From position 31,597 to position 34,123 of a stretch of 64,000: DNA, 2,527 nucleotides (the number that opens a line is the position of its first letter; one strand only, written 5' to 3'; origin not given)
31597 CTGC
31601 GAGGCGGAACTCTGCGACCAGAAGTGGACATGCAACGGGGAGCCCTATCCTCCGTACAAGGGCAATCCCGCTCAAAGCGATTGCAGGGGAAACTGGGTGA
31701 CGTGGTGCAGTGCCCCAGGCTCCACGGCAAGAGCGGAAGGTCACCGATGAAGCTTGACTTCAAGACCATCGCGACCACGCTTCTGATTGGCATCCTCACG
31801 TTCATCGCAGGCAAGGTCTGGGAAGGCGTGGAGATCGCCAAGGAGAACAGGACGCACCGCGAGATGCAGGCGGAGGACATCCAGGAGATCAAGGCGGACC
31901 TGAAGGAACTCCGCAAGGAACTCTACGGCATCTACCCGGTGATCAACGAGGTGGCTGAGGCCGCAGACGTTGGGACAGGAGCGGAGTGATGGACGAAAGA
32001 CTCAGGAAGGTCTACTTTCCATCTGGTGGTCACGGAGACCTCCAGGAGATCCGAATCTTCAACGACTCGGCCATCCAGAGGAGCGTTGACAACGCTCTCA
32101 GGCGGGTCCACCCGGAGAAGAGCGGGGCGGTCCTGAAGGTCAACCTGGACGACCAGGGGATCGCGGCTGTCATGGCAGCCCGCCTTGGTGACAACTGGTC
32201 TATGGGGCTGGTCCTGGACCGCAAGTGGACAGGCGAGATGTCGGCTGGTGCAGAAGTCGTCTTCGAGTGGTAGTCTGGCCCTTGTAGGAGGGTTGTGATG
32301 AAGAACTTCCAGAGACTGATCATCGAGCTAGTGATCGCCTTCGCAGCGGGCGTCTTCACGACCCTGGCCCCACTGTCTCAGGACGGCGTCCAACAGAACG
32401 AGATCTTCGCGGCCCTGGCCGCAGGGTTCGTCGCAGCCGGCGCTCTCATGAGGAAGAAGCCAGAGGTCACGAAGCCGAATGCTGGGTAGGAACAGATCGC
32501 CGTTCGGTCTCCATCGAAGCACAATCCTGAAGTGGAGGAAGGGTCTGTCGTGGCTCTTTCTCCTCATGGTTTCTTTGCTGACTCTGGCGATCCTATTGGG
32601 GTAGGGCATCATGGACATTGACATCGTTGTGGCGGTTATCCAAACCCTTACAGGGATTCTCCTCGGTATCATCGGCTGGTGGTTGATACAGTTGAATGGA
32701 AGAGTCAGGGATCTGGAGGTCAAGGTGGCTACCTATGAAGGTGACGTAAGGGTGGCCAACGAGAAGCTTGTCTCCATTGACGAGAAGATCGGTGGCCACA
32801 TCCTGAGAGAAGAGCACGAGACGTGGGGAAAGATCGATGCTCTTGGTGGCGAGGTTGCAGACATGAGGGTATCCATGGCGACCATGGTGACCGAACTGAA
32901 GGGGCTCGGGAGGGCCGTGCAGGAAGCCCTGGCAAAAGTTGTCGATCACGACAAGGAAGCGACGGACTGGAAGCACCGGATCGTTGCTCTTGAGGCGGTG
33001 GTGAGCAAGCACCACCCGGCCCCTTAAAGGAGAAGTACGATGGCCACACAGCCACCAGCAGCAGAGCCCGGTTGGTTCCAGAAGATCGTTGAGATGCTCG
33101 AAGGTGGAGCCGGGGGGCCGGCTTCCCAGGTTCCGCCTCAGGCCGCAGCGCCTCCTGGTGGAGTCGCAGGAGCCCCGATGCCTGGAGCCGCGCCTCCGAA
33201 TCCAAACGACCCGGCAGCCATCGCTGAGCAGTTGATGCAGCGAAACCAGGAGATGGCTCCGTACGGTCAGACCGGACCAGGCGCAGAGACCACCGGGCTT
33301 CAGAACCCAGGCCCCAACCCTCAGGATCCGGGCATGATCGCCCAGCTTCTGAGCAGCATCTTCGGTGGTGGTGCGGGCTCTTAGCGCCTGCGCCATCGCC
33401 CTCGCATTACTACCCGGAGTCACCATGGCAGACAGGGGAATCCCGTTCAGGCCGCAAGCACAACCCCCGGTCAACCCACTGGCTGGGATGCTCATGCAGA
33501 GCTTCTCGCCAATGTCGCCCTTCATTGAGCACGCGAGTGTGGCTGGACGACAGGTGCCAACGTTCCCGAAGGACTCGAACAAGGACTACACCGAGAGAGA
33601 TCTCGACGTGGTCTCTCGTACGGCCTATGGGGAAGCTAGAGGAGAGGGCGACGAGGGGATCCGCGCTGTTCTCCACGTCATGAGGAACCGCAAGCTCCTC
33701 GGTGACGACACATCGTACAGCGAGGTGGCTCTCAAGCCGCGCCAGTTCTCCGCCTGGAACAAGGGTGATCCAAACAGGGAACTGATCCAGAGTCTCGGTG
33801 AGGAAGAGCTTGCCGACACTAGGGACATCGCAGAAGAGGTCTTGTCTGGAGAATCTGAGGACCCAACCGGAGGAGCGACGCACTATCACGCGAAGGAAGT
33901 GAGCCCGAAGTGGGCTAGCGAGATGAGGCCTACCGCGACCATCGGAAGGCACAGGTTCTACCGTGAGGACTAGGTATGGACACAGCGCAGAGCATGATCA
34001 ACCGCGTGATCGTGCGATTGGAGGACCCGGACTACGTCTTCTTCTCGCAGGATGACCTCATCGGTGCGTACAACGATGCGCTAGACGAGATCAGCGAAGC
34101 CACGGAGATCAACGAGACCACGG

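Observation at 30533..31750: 405-aa secreted Cys-rich lipoprotein-like protein embedded in the lysis cluster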

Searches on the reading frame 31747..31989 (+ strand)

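Call 5: search_protein_families(library=pfam, proteins=[window:31747-31989:+], max_evalue=0.1)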
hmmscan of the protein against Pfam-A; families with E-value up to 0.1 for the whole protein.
window:31747-31989:+ (80 aa): 2 families
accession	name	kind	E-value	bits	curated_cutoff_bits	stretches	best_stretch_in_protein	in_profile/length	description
PF20570.3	DUF6779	-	0.046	14.8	28.1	1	30-59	58-87/108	Domain of unknown function (DUF6779)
PF18303.6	Saf_2TM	-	0.063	13.6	29.5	1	7-42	67-102/152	SAVED-fused 2TM effector domain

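Call 6: search_protein_families(library=phrogs, proteins=[window:31747-31989:+], max_evalue=0.1)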
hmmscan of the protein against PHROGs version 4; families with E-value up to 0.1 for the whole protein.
window:31747-31989:+ (80 aa): 2 families
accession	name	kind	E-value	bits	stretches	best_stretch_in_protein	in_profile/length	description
phrog_6179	-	unknown function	0.0024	19.5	1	7-72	9-77/93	-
phrog_462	-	other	0.087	14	0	7-63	15-64/101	lipoprotein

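Call 56: search_protein_families(library=ncbifam, proteins=[window:31747-31989:+], max_evalue=0.1)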
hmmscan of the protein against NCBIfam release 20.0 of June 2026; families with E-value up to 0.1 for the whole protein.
window:31747-31989:+ (80 aa): 2 families
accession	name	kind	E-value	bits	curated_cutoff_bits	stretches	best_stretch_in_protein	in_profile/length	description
NF052432.1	TC0500_fam_Inc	equivalog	0.02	14.2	240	1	8-66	67-127/214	TC0500 family inclusion membrane protein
TIGR03928.1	T7_EssCb_Firm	equivalog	0.067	10.7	778.4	1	7-73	70-136/1296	type VII secretion protein EssC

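Call 89: search_protein_families(library=padloc, proteins=[window:31747-31989:+], max_evalue=0.01)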
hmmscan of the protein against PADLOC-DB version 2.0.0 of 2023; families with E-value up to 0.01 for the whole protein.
window:31747-31989:+ (80 aa): 0 families

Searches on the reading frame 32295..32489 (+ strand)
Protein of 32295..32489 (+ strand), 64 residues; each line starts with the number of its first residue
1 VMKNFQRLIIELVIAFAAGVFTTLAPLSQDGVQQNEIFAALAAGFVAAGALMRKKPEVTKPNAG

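Call 5: search_protein_families(library=pfam, proteins=[window:32295-32489:+], max_evalue=0.1)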
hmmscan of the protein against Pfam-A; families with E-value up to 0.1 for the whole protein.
window:32295-32489:+ (64 aa): 2 families
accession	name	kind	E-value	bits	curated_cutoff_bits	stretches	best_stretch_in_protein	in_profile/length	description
PF16083.10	Phage_holin_3_3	-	0.043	14.4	28.4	1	4-52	27-75/78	LydA holin phage, holin superfamily III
PF04087.19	DUF389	-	0.072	13.6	23.9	0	4-56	28-90/137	Domain of unknown function (DUF389)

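Call 6: search_protein_families(library=phrogs, proteins=[window:32295-32489:+], max_evalue=0.1)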
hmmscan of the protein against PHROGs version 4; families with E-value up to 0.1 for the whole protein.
window:32295-32489:+ (64 aa): 0 families

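Call 56: search_protein_families(library=ncbifam, proteins=[window:32295-32489:+], max_evalue=0.1)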
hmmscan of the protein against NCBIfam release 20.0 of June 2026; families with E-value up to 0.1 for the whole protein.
window:32295-32489:+ (64 aa): 0 families

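Call 89: search_protein_families(library=padloc, proteins=[window:32295-32489:+], max_evalue=0.01)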
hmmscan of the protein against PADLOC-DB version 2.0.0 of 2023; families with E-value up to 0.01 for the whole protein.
window:32295-32489:+ (64 aa): 0 families

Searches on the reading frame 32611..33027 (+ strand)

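Call 5: search_protein_families(library=pfam, proteins=[window:32611-33027:+], max_evalue=0.1)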
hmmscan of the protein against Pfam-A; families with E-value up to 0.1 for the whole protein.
window:32611-33027:+ (138 aa): 0 families

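Call 6: search_protein_families(library=phrogs, proteins=[window:32611-33027:+], max_evalue=0.1)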
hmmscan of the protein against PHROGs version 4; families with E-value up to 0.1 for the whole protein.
window:32611-33027:+ (138 aa): 5 families
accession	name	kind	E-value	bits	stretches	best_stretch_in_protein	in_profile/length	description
phrog_17237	-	unknown function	0.00078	20.5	1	9-55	5-51/83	-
phrog_6324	-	unknown function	0.0047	18.3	0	29-65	32-68/94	-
phrog_5225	-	unknown function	0.023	16.1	1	84-129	18-64/92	-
phrog_8909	-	unknown function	0.047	14.6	1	2-52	3-52/79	-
phrog_736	-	unknown function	0.085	14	0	81-106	67-92/112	-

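Call 56: search_protein_families(library=ncbifam, proteins=[window:32611-33027:+], max_evalue=0.1)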
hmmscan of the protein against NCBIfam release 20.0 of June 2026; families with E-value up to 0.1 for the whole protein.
window:32611-33027:+ (138 aa): 2 families
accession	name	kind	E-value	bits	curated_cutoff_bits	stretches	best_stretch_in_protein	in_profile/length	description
TIGR02169.1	SMC_prok_A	equivalog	0.013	13.2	729.4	1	27-129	292-393/1165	chromosome segregation protein SMC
NF008649.0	PRK11644.1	equivalog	0.02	13.7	408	1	9-74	259-317/499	signal transduction histidine-protein kinase/phosphatase UhpB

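Call 89: search_protein_families(library=padloc, proteins=[window:32611-33027:+], max_evalue=0.01)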
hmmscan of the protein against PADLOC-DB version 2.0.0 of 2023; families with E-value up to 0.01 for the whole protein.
window:32611-33027:+ (138 aa): 0 families

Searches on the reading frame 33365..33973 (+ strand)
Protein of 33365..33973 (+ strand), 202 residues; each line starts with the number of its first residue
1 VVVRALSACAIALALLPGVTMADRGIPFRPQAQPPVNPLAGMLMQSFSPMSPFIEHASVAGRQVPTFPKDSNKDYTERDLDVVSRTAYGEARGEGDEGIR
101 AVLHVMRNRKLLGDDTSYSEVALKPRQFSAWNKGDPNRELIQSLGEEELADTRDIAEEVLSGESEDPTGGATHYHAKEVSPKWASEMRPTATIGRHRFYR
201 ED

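Call 5: search_protein_families(library=pfam, proteins=[window:33365-33973:+], max_evalue=0.1)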
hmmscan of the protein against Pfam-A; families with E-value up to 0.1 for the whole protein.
window:33365-33973:+ (202 aa): 1 family
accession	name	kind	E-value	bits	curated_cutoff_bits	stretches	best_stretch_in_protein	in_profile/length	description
PF07486.17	Hydrolase_2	-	1.1e-16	61.7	27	1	93-199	1-100/100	Cell Wall Hydrolase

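Call 6: search_protein_families(library=phrogs, proteins=[window:33365-33973:+], max_evalue=0.1)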
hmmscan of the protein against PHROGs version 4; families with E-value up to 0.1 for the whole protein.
window:33365-33973:+ (202 aa): 4 families
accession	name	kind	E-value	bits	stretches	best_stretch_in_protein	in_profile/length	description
phrog_938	-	lysis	2.2e-24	85.7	1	69-201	42-172/2185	endolysin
phrog_15649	-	lysis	2.5e-22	79.7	1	74-176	225-329/1079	endolysin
phrog_30550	-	unknown function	0.00015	22.5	1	61-151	70-164/220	-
phrog_17417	-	unknown function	0.0026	18.5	1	69-133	72-138/192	-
